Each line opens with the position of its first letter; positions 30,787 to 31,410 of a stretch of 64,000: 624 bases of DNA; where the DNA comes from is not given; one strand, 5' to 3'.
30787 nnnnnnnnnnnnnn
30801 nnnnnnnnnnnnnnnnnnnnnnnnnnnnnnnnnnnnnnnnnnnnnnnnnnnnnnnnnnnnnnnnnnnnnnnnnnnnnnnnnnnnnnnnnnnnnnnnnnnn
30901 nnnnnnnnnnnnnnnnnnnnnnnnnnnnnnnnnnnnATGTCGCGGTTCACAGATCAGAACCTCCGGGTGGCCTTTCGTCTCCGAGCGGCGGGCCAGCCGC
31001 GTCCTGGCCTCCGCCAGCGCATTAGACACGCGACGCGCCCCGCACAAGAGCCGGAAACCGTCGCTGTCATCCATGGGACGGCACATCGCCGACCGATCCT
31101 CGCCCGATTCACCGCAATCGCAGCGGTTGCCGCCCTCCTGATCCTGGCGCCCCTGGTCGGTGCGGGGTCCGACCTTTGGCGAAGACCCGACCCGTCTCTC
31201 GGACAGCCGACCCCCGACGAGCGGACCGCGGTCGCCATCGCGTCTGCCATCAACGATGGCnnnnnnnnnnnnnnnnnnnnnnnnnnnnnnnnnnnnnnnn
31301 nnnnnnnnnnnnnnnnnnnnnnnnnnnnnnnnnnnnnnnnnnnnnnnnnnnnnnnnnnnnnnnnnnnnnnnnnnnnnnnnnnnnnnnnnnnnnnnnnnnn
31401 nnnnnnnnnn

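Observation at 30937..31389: Single-pass protein with a 44-residue extracytoplasmic Asp/Glu tail as a candidate minimal anti-sigma / cation sensor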

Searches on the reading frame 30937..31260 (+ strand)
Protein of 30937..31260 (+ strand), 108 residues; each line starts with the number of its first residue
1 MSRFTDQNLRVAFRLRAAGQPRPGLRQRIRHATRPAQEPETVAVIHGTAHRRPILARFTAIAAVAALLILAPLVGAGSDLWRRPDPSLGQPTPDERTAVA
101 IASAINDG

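Call 10: find_homologous_proteins(query=window:30937-31260:+, max_evalue=10)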
Query seq(108 aa) (108 aa): 6 proteins with E <= 10 among 40 candidates.
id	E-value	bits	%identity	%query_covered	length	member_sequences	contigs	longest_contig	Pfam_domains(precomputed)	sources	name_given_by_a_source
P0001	1.1e-61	223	100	100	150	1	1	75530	-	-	-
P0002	1.7e-56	206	92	98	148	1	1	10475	-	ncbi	ncbi:MAG: hypothetical protein ACRDG7_02410 [Candidatus Limnocylindria bacterium]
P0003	2.1e-56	206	92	98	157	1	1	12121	-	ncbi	ncbi:MAG: hypothetical protein ACRDGB_01965 [Candidatus Limnocylindria bacterium]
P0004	1.4e-39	152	71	97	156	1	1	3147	-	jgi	jgi:hypothetical protein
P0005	1.1e-23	101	56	97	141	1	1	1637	-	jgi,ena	-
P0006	8.6e-16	76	58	53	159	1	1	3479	-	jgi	jgi:hypothetical protein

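Call 13: find_encoding_contigs(protein=P0002, flank=10000)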
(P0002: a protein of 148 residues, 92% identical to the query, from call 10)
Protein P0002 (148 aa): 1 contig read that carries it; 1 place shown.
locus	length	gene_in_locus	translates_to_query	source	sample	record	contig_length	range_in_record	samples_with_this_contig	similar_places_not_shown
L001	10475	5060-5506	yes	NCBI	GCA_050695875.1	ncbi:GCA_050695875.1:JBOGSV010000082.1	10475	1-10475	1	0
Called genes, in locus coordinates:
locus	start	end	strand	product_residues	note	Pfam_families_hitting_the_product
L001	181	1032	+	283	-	PF14527:LAGLIDADG_WhiA, PF02650:HTH_WhiA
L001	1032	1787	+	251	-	PF00121:TIM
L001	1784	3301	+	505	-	PF01676:Metalloenzyme, PF06415:iPGM_N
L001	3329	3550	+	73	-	PF03840:SecG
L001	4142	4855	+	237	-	PF04542:Sigma70_r2, PF08281:Sigma70_r4_2, PF04545:Sigma70_r4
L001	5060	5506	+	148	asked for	-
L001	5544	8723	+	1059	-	PF00873:ACR_tran, PF02355:SecD_SecF_C (faint)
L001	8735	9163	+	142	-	-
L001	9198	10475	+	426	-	PF00873:ACR_tran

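Call 14: find_encoding_contigs(protein=P0003, flank=10000)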
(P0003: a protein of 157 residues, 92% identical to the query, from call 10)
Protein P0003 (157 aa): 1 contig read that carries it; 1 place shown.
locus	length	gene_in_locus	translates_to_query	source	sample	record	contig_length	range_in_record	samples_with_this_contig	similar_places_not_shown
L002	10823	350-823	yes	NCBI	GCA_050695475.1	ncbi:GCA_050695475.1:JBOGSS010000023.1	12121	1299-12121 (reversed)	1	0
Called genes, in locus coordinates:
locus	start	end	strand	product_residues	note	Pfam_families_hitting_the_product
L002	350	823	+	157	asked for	-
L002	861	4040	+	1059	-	PF00873:ACR_tran, PF02355:SecD_SecF_C (faint)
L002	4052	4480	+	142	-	-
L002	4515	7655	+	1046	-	PF00873:ACR_tran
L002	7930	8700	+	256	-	-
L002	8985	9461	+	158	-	-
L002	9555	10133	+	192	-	PF04011:LemA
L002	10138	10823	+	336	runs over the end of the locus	PF01435:Peptidase_M48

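Call 15: find_encoding_contigs(protein=P0004, flank=10000)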
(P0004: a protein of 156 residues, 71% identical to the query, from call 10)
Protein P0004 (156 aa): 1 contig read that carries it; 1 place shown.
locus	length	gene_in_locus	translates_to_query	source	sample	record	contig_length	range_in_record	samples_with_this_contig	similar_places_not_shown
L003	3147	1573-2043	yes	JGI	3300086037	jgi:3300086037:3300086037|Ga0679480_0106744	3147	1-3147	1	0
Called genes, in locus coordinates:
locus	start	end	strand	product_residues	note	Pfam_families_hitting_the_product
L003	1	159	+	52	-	?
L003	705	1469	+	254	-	PF04542:Sigma70_r2, PF08281:Sigma70_r4_2, PF04545:Sigma70_r4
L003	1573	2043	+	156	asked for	-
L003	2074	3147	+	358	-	?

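Call 16: find_encoding_contigs(protein=P0006, flank=10000)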
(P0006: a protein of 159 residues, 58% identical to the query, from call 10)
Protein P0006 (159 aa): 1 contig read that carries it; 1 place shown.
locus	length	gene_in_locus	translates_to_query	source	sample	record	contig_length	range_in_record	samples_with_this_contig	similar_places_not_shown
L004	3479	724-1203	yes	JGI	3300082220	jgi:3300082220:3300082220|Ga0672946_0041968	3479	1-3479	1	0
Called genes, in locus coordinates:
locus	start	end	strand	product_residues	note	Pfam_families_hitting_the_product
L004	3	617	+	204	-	?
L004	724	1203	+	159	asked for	-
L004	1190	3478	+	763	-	?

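Call 17: find_encoding_contigs(protein=P0005, flank=10000)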
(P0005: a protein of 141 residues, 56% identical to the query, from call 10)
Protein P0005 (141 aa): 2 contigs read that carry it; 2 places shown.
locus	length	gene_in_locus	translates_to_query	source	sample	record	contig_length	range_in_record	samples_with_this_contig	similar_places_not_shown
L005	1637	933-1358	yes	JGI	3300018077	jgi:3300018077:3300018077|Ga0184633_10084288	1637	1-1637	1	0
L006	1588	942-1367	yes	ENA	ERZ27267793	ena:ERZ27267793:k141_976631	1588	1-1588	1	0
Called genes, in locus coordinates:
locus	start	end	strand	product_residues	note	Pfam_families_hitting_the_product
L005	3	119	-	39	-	?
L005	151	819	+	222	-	PF04542:Sigma70_r2, PF08281:Sigma70_r4_2, PF04545:Sigma70_r4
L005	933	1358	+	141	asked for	-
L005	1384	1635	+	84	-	?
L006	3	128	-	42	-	?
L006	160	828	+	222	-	PF04542:Sigma70_r2, PF08281:Sigma70_r4_2, PF04545:Sigma70_r4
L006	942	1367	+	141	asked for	-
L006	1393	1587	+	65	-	?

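Call 29: search_protein_representatives(alignment_id=A2)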
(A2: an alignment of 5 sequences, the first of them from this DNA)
Query: 5 sequences, 105 profile positions. Proteins with E-value up to 0.001 (for the whole library): 26; up to 1e-10: 13; up to 1e-30: 1. The best 26 are listed.
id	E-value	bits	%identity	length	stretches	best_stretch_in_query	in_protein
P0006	1.9e-39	149.9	-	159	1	1-104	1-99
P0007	3.8e-28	113.6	-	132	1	1-98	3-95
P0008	1.5e-27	111.7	-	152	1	1-88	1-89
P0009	8.4e-27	109.3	-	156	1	3-103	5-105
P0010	1.2e-24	102.4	-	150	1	1-101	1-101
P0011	5.4e-22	93.9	-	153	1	2-104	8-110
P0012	2.9e-19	85.1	-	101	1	4-103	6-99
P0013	1.7e-14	69.7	-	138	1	4-101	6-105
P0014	2.5e-13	66.0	-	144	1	2-103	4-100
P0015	3.1e-13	65.7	-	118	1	19-85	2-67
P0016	3.6e-13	65.5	-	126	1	1-78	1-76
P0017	3.3e-12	62.4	-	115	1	34-105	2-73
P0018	5.3e-12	61.7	-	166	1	1-81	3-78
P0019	2.1e-10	56.6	-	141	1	4-104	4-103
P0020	3.2e-10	56.0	-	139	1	39-100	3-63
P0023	2.5e-06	43.5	-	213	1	4-97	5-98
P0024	2.4e-05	40.4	-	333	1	1-99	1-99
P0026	7.2e-05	38.8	-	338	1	4-85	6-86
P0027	1.4e-04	37.9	-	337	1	4-97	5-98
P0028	3.6e-04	36.6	-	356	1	3-75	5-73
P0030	7.1e-04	35.6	-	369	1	4-75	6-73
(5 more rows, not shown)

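Call 31: find_encoding_contigs(protein=P0027, flank=6000, max_places=4)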
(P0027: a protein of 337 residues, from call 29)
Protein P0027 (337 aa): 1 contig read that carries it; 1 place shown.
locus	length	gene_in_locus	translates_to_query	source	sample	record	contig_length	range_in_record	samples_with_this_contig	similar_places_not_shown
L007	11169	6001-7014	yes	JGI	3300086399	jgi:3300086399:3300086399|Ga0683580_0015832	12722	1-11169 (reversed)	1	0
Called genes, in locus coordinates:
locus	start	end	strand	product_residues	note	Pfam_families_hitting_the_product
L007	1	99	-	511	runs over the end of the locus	PF00361:Proton_antipo_M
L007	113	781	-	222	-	-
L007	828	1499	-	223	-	PF10502:Peptidase_S26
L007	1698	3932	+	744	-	PF03030:H_PPase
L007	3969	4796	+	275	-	PF02673:BacA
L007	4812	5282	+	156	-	PF01316:Arg_repressor, PF02863:Arg_repressor_C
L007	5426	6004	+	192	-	PF04542:Sigma70_r2, PF08281:Sigma70_r4_2, PF04545:Sigma70_r4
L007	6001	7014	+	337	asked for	-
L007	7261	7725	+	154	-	PF03449:GreA_GreB_N, PF01272:GreA_GreB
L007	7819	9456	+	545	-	PF01921:tRNA-synt_1f, PF09334:tRNA-synt_1g (faint)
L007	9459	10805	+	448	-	PF02403:Seryl_tRNA_N, PF00587:tRNA-synt_2b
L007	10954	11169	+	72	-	?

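Call 32: find_encoding_contigs(protein=P0018, flank=6000, max_places=4)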
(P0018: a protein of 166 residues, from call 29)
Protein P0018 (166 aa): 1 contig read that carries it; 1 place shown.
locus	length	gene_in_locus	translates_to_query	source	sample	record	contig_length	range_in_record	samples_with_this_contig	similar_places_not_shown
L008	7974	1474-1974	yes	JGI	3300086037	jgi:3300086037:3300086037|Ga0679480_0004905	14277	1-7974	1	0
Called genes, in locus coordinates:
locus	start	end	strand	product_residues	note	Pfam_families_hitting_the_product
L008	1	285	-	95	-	?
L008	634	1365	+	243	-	PF04542:Sigma70_r2, PF04545:Sigma70_r4, PF08281:Sigma70_r4_2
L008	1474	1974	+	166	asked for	-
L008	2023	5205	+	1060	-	PF00873:ACR_tran, PF02355:SecD_SecF_C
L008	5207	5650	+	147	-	-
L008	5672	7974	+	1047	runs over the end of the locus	PF00873:ACR_tran, PF02355:SecD_SecF_C (faint)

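Call 33: find_encoding_contigs(protein=P0028, flank=5000, max_places=4)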
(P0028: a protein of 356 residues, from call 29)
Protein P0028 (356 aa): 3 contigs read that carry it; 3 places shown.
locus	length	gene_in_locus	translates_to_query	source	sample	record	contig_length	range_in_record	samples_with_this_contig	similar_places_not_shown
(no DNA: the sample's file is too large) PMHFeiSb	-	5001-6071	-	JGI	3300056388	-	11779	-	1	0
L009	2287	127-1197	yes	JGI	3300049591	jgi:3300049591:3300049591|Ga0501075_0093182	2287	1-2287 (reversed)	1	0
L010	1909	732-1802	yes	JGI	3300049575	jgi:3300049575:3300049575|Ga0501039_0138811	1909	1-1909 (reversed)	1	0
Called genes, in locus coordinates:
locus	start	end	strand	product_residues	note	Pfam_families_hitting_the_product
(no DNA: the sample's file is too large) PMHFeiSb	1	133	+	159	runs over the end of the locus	PF08818:DUF1801 (weak)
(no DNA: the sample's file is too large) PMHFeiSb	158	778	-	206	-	PF14681:UPRTase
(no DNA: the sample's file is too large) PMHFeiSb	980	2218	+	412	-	PF06089:Asparaginase_II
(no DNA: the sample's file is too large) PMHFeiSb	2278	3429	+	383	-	PF00226:DnaJ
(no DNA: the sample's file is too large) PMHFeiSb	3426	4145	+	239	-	PF01325:Fe_dep_repress (weak), PF12802:MarR_2 (weak), PF02742:Fe_dep_repr_C, PF04023:FeoA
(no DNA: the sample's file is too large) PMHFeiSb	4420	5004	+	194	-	PF07638:Sigma70_ECF (faint), PF04542:Sigma70_r2, PF08281:Sigma70_r4_2, PF04545:Sigma70_r4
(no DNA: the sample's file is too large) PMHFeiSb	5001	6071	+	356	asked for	-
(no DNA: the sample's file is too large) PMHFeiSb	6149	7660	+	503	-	PF00749:tRNA-synt_1c, PF19269:Anticodon_2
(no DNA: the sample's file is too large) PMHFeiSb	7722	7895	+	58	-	?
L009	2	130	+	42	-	?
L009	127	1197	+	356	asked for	-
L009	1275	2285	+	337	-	?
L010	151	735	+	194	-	PF07638:Sigma70_ECF (faint), PF04542:Sigma70_r2, PF08281:Sigma70_r4_2, PF04545:Sigma70_r4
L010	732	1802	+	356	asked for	-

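Call 34: find_encoding_contigs(protein=P0024, flank=5000, max_places=4)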
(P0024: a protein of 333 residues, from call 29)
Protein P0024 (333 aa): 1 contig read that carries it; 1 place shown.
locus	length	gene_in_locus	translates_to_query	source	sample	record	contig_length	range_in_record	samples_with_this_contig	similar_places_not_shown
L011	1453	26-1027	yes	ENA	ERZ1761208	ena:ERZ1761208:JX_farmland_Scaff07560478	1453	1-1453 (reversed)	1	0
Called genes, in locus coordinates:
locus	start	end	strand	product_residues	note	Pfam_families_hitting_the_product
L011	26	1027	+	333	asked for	-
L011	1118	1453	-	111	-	?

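Call 52: find_related_loci(query=A2, collection=genome_contigs, flank=6000)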
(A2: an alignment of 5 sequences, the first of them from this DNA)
Query A2 (105 aa) in genome_contigs; peptide patterns used: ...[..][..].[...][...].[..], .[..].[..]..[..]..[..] (x = any residue, [..] = any of these).
141 stretches matched a pattern; 1 encode a relative of the query (tblastn E <= 1e-3); 1 distinct loci.
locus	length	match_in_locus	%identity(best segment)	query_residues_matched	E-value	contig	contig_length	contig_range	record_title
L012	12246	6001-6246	62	1-82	4e-27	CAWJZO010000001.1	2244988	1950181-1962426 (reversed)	MAG: uncultured Chloroflexia bacterium isolate MFD08497.bin.2.144 genome assembly, contig: contig_34056, whole genome sh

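Call 57: predict_structure(alignment_id=A5)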
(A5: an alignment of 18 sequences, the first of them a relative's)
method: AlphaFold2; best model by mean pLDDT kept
length: 150 residues; sequences in the alignment: 18
mean_pLDDT: 63.3   pTM: 0.21
mean pLDDT of the five models: 63.3, 61.3, 61.1, 60.9, 58.7
residues with pLDDT >= 90: 0; 70-90: 43; 50-70: 92; < 50: 15
segments of 3 or more residues with pLDDT < 50: 78-82, 86-90
pLDDT, mean of each block of 10 residues (from residue 1): 76 76 75 69 56 70 81 55 47 54 53 56 60 60 62
secondary structure, 60 per line:
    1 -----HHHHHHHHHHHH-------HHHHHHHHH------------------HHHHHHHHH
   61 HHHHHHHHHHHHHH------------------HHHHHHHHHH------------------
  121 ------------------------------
elements in order: H6-17 H25-33 H52-74 H93-102

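Call 62: find_related_loci(query=A6, collection=metagenome_contigs, flank=3000)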
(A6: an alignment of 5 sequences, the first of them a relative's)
Query A6 (337 aa) in metagenome_contigs; peptide patterns used: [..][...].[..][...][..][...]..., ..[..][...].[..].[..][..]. (x = any residue, [..] = any of these).
600 stretches matched a pattern (row limit reached: there are more); 2 encode a relative of the query (tblastn E <= 1e-3); 2 distinct loci.
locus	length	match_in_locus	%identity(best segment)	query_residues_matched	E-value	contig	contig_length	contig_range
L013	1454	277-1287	80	1-337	0e+0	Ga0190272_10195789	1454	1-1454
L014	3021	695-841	51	1-48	2e-10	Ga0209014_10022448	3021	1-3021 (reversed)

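Call 91: search_protein_families(library=ncbifam, proteins=[P0027, P0028, P0030, P0024, P0026, L014:695-1411:+], max_evalue=0.1)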
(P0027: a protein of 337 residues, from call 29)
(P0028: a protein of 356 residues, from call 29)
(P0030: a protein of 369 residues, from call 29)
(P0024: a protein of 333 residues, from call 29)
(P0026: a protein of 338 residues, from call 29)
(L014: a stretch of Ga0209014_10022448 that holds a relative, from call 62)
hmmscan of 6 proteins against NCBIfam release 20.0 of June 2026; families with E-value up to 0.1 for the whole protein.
P0027 (337 aa): 1 family
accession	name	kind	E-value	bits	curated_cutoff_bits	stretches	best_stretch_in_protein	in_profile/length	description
NF052375.1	antisigma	equivalog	0.0046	17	100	1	16-74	44-102/217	anti-sigma factor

P0028 (356 aa): 1 family
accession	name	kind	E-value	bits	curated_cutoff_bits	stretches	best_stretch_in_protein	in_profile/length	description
NF052375.1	antisigma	equivalog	0.015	15.3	100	1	18-78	45-105/217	anti-sigma factor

P0030 (369 aa): 2 families
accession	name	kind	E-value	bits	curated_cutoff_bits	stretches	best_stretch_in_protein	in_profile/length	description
NF052375.1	antisigma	equivalog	0.0083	16.1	100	1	14-78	41-105/217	anti-sigma factor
NF037973.1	metallo_SslE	exception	0.025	11.9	3000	1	60-141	12-92/1519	lipoprotein metalloprotease SslE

P0024 (333 aa): 0 families

P0026 (338 aa): 2 families
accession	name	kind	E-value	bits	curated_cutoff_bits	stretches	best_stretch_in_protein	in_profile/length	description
NF052375.1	antisigma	equivalog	0.006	16.6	100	1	16-80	43-108/217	anti-sigma factor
NF038083.1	CU044_5270_fam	subfamily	0.046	13.5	100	1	36-117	5-91/284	CU044_5270 family protein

L014:695-1411:+ (238 aa): 1 family
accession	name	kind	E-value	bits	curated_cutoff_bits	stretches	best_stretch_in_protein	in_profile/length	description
NF052375.1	antisigma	equivalog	1.9e-06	28.1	100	1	19-102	46-123/217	anti-sigma factor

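Call 92: search_protein_families(library=pfam, proteins=[P0027, P0028, P0030, P0024, P0026, L014:695-1411:+], max_evalue=0.1)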
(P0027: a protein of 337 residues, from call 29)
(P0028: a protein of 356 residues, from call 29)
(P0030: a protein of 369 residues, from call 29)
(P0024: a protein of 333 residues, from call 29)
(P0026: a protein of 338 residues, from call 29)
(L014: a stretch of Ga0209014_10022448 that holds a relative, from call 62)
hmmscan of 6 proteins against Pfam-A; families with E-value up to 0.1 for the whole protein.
P0027 (337 aa): 1 family
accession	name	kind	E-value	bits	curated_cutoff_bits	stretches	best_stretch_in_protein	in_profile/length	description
PF08239.17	SH3_3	-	0.076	13.7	27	0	131-182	9-48/54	Bacterial SH3 domain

P0028 (356 aa): 0 families

P0030 (369 aa): 0 families

P0024 (333 aa): 1 family
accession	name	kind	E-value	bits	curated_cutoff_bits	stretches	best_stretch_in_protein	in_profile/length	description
PF08239.17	SH3_3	-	0.051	14.2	27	1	144-190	9-50/54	Bacterial SH3 domain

P0026 (338 aa): 0 families

L014:695-1411:+ (238 aa): 1 family
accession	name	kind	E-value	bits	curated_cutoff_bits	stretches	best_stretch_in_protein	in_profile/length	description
PF04886.17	PT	-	0.031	14.2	26.2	1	91-110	10-29/36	PT disordered repeat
